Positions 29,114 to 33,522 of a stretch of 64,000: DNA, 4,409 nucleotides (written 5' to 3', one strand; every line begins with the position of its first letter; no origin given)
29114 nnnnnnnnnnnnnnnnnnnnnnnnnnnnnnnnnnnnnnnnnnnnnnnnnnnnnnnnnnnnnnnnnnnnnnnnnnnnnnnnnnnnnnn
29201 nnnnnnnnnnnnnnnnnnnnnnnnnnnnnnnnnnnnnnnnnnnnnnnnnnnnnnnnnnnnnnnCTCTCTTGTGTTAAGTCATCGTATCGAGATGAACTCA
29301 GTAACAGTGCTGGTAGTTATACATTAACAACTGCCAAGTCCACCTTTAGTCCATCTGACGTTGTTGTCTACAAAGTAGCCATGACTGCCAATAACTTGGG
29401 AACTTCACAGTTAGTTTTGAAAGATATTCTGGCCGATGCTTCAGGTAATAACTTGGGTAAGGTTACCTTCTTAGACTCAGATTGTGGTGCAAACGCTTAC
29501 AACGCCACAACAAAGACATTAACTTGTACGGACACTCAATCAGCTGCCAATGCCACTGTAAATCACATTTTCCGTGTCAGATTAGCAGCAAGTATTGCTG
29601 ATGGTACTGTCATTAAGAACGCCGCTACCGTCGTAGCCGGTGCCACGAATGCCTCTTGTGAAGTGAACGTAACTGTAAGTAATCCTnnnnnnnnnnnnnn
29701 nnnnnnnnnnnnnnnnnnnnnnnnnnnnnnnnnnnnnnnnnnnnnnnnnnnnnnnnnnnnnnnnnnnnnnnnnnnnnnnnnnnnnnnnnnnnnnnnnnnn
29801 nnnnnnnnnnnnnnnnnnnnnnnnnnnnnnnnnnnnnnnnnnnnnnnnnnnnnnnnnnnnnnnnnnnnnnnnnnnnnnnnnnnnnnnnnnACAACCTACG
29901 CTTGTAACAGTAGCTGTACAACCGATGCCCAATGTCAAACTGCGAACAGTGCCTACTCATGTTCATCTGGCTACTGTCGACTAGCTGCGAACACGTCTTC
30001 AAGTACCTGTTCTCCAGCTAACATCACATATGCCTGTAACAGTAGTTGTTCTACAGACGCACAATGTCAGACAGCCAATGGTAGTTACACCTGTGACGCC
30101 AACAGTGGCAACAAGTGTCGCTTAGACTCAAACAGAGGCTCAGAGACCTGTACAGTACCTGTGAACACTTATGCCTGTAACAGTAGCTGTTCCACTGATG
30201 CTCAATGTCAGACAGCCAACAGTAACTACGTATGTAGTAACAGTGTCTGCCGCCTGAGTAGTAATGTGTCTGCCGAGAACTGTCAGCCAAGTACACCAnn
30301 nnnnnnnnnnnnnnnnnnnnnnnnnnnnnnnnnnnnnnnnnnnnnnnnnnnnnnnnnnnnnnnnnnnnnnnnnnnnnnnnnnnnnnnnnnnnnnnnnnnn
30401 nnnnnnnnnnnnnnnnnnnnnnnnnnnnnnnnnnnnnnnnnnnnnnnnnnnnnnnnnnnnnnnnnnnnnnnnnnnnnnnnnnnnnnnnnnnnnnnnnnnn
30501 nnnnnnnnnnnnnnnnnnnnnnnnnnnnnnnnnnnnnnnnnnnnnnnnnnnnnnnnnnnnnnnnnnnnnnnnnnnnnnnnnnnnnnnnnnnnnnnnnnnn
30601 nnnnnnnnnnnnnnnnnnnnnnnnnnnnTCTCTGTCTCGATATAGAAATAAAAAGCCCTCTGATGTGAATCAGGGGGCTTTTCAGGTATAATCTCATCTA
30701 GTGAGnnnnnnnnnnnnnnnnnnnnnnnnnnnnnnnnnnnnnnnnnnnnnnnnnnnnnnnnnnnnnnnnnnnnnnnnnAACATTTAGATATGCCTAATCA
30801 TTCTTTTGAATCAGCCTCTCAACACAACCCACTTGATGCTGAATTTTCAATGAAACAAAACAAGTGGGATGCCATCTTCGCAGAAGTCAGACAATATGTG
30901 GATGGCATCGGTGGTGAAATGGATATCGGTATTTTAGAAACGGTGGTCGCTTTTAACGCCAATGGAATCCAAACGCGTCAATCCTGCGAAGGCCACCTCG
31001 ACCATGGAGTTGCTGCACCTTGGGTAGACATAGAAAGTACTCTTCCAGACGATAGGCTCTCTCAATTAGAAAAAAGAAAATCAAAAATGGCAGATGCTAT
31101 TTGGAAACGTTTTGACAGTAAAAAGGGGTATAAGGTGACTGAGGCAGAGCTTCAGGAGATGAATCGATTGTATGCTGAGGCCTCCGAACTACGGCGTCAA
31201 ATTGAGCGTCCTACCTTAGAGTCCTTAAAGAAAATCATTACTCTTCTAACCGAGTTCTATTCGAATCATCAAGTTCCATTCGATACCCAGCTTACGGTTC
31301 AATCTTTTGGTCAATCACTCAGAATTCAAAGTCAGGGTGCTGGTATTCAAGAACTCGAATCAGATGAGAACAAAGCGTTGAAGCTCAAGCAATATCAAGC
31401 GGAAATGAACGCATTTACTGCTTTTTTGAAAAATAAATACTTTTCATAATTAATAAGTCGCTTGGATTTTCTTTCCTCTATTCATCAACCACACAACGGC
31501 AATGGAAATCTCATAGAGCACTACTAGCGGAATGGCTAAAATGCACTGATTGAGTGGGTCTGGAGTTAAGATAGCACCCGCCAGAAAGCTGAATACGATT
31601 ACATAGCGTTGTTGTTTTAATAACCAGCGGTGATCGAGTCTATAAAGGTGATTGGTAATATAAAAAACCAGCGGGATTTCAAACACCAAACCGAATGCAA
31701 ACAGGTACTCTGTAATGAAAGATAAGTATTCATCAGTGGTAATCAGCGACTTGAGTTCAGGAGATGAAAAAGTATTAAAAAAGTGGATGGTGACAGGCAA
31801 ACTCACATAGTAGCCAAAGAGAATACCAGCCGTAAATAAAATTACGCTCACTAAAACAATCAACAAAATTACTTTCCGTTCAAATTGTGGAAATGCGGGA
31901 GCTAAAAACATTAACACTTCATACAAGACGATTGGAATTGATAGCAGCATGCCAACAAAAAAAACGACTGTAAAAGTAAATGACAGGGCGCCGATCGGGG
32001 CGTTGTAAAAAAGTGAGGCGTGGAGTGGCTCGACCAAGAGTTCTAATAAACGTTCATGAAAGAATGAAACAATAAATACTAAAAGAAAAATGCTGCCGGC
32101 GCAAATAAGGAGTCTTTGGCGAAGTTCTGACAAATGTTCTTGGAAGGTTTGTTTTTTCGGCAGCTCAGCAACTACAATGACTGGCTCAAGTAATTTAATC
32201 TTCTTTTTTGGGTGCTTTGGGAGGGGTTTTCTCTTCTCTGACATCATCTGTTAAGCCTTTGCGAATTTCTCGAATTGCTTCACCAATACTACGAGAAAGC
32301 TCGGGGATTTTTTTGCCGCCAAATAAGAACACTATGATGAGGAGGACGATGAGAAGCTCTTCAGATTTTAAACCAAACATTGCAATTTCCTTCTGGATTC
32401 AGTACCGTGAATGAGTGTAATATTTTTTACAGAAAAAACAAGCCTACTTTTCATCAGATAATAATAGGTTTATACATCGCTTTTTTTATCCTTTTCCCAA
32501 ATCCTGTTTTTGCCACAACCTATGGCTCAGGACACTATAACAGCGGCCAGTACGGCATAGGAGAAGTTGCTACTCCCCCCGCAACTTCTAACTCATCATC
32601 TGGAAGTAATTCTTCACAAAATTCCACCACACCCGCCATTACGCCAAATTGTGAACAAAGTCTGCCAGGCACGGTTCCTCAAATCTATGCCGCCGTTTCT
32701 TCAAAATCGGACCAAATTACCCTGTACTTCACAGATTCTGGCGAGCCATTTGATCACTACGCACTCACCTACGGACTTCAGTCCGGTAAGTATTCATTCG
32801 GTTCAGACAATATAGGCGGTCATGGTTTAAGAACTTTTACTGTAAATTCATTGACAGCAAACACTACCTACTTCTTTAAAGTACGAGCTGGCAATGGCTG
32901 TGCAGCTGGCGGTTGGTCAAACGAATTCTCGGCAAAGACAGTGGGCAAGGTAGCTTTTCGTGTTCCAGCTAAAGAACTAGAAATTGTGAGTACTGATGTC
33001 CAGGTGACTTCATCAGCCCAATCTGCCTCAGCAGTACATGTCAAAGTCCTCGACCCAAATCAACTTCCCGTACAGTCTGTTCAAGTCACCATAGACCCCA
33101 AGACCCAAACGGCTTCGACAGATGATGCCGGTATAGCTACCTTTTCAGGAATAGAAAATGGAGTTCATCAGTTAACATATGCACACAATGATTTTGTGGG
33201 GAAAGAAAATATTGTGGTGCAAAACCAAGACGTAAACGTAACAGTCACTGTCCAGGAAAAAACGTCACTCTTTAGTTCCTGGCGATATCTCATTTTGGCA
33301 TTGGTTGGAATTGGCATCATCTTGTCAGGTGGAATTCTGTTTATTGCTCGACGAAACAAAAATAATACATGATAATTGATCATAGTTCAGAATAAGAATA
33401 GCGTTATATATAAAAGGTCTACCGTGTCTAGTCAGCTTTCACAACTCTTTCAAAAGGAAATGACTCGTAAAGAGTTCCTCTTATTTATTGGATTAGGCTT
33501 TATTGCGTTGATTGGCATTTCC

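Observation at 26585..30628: Two adjacent paralogous Cys-rich tandem-repeat surface proteins with a shared membrane-anchor motif; one ends in LPRTG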

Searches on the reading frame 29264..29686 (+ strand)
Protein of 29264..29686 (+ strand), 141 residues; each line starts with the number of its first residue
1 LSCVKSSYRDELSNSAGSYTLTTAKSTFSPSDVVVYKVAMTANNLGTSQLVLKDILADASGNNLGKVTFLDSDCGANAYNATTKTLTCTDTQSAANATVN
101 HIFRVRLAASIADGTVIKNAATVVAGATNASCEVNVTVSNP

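Call 20: search_protein_families(library=pfam, proteins=[window:29264-29686:+], max_evalue=10)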
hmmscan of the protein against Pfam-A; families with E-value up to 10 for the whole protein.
seq(141 aa): 3 families
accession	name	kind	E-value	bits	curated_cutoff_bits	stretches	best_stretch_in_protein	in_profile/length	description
PF12888.12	Lipid_bd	-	0.042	14.1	25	1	77-140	66-122/141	Lipid-binding putative hydrolase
PF22111.2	MtrC-MtrF_N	-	0.057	13.7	27.7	1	62-122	58-117/126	Decaheme cytochrome c component MtrC/MtrF N-terminal domain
PF04369.19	Lactococcin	-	0.059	13.9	23.1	1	56-102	15-59/60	Lactococcin-like family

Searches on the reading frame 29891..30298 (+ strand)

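Call 20: search_protein_families(library=pfam, proteins=[window:29891-30298:+], max_evalue=10)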
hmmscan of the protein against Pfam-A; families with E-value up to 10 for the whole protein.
seq(136 aa): 3 families
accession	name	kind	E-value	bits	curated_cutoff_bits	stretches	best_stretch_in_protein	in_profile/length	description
PF00095.26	WAP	-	0.015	16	20.8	3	39-77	4-39/41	WAP-type (Whey Acidic Protein) 'four-disulfide core'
PF24093.1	DUF7377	-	5.7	7.4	27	1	92-118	45-71/110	Domain of unknown function (DUF7377)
PF12947.13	EGF_3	-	8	7.2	28.5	2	50-72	5-27/36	EGF domain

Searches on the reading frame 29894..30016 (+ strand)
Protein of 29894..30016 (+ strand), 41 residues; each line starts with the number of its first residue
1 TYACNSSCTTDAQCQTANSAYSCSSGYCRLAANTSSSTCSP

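Call 54: search_solved_structures(query=A4, max_evalue=10, show_alignments=2)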
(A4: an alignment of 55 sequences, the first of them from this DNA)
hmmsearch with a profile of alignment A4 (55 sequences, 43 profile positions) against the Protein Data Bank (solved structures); distinct sequences matched with E-value up to 10: 9.
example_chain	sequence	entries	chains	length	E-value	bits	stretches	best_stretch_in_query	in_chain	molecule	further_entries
2hlg_A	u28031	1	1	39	0.096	16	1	4-25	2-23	Fruit-specific protein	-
1wvk_A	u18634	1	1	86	0.27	14.5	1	13-35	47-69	At2g23090/F21P24.15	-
8se7_I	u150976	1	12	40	0.54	13.5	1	4-30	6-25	Cysteine knot peptide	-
8se8_I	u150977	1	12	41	0.58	13.4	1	4-30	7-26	Cysteine knot peptide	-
8sdp_I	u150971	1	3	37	0.79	13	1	4-25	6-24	Cysteine knot peptide 3A7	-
7eqz_I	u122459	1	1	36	0.95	12.8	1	4-29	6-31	Metallocarboxypeptidase inhibitor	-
1h20_A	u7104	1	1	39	1.1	12.5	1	4-29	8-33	METALLOCARBOXYPEPTIDASE INHIBITOR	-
4cpa_I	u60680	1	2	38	1.2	12.5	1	4-29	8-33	METALLOCARBOXYPEPTIDASE INHIBITOR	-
8sdm_I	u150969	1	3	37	1.2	12.5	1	4-25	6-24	Cysteine-containing peptide 3B3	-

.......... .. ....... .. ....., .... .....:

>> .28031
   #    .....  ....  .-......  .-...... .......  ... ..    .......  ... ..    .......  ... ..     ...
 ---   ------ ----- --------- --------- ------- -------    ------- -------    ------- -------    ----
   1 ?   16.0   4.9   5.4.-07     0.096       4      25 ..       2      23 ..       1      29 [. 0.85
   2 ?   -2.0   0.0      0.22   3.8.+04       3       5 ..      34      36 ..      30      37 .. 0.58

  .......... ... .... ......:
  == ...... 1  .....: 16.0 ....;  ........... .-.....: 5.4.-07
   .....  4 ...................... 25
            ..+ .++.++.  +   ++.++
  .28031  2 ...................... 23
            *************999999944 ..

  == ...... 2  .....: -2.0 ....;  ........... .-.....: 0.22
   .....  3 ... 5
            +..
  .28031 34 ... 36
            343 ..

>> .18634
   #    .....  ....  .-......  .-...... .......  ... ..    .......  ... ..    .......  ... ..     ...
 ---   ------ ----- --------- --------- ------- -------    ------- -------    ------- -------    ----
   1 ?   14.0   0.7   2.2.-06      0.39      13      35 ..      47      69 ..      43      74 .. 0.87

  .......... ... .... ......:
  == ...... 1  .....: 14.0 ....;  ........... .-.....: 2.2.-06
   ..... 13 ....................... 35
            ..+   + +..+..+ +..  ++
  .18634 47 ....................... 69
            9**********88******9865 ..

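Call 60: predict_structure(alignment_id=A4)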
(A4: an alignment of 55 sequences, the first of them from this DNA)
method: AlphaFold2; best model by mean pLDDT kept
length: 41 residues; sequences in the alignment: 55
mean_pLDDT: 92.1   pTM: 0.64
mean pLDDT of the five models: 92.1, 90.9, 90.3, 89.0, 86.8
residues with pLDDT >= 90: 34; 70-90: 7; 50-70: 0; < 50: 0
segments of 3 or more residues with pLDDT < 50: none
pLDDT, mean of each block of 10 residues (from residue 1): 90 94 95 90 80
secondary structure, 60 per line:
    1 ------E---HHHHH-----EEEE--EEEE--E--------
elements in order: H11-15 E21-24 E27-30

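Call 69: fold_search(model_id=the predicted structure, library=pdb)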
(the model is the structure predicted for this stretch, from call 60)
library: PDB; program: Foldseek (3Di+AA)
matches with E <= 10: 4; with E <= 0.001: 0
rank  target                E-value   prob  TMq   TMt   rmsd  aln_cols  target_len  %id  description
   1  2k4u_MODEL_1_A        4.6e+00  0.14  0.48  0.52   2.2        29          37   24  Solution structure of the SCORPION TOXIN ADWX-1 (released 2008-12-09)
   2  1j5j                  5.2e+00  0.15  0.49  0.55   2.6        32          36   22  Solution structure of HERG-specific scorpion toxin BeKm-1 (released 2002-11-20)
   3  1h9h_I                6.0e+00  0.12  0.43  0.57   0.8        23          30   26  COMPLEX OF EETI-II WITH PORCINE TRYPSIN (released 2004-07-26)
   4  1w7z_A                6.0e+00  0.11  0.43  0.54   0.9        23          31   26  Crystal structure of the free (uncomplexed) Ecballium elaterium trypsin inhibitor (EETI-II) (released 2005-11-01)

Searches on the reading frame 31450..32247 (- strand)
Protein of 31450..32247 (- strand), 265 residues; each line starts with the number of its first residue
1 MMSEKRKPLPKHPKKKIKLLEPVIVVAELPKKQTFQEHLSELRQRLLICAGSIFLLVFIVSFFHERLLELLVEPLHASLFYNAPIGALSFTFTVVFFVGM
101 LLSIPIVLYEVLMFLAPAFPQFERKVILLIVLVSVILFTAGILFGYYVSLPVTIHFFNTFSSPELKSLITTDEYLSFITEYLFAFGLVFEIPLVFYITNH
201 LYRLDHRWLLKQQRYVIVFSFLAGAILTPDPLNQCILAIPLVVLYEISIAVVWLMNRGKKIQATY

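Call 11: search_protein_families(library=pfam, proteins=[window:31450-32247:-], max_evalue=0.001)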
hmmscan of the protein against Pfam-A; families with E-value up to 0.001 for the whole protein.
window:31450-32247:- (265 aa): 1 family
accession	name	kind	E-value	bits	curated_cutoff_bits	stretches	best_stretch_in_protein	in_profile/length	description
PF00902.23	TatC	-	7.9e-51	173.3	25.1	1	37-240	1-208/208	Sec-independent protein translocase protein (TatC)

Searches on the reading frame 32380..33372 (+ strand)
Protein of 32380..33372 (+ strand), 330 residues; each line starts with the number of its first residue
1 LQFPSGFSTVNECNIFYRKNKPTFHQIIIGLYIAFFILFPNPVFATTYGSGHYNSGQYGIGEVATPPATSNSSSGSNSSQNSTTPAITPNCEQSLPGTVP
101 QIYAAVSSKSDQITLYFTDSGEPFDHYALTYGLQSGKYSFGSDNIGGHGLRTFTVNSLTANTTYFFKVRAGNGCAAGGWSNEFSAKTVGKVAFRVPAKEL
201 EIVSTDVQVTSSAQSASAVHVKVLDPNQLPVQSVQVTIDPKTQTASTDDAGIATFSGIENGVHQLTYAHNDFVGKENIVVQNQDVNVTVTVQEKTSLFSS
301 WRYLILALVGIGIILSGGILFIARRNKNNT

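Call 3: search_protein_families(library=pfam, proteins=[window:32380-33372:+], max_evalue=0.1)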
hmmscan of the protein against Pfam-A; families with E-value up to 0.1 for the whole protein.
window:32380-33372:+ (330 aa): 9 families
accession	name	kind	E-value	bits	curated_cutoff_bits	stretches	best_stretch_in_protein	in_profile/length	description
PF00041.27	fn3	-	2.4e-07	31.3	25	1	105-184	8-82/84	Fibronectin type III domain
PF13620.12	CarboxypepD_reg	-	2.8e-06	28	32.3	1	219-291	2-81/82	Carboxypeptidase regulatory-like domain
PF16656.11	Pur_ac_phosph_N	-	4e-05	24.5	30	1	146-187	56-93/93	Purple acid Phosphatase, N-terminal domain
PF13715.12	CarbopepD_reg_2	-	0.00044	20.7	32.2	1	222-295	4-80/88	CarboxypepD_reg-like domain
PF19081.6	Ig_7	-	0.011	16.5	27.3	1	151-176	47-72/84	Ig-like domain CHU_C associated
PF17789.7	MG4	-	0.023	15.3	24.7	1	219-256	18-59/95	Macroglobulin domain MG4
PF17802.7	SpaA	-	0.052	14.1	23.1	1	236-293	31-89/91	Prealbumin-like fold domain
PF24025.1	Ig_DR_A0283-like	-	0.073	13.8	27.1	1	217-271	7-66/102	DR_A0283-like, Ig-like domain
PF00746.26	Gram_pos_anchor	-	0.079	13.4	20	0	304-329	18-43/43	LPXTG cell wall anchor motif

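Call 6: search_protein_families(library=ncbifam, proteins=[window:32380-33372:+], max_evalue=0.1)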
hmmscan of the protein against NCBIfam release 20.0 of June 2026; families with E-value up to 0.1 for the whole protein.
window:32380-33372:+ (330 aa): 5 families
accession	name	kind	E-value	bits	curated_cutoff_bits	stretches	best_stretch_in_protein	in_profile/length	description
TIGR04134.1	lipo_with_rSAM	hypoth_equivalog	0.00012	22.1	39.8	1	218-295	41-129/150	radical SAM-associated putative lipoprotein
TIGR04186.1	GRASP_targ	domain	0.035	14.2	25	1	226-255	13-42/72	putative ATP-grasp-modified RiPP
TIGR01167.1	LPXTG_anchor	domain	0.041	14.6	15.9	0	305-328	12-34/34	LPXTG cell wall anchor domain-containing protein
NF053819.1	EF0750_LPXTG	subfamily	0.047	14.2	47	1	22-98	5-76/105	EF2685/EF0750 family sortase-dependent surface protein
NF005043.0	PRK06458.1-3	equivalog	0.06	12.3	533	1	293-321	150-178/483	hydrogenase 4 subunit F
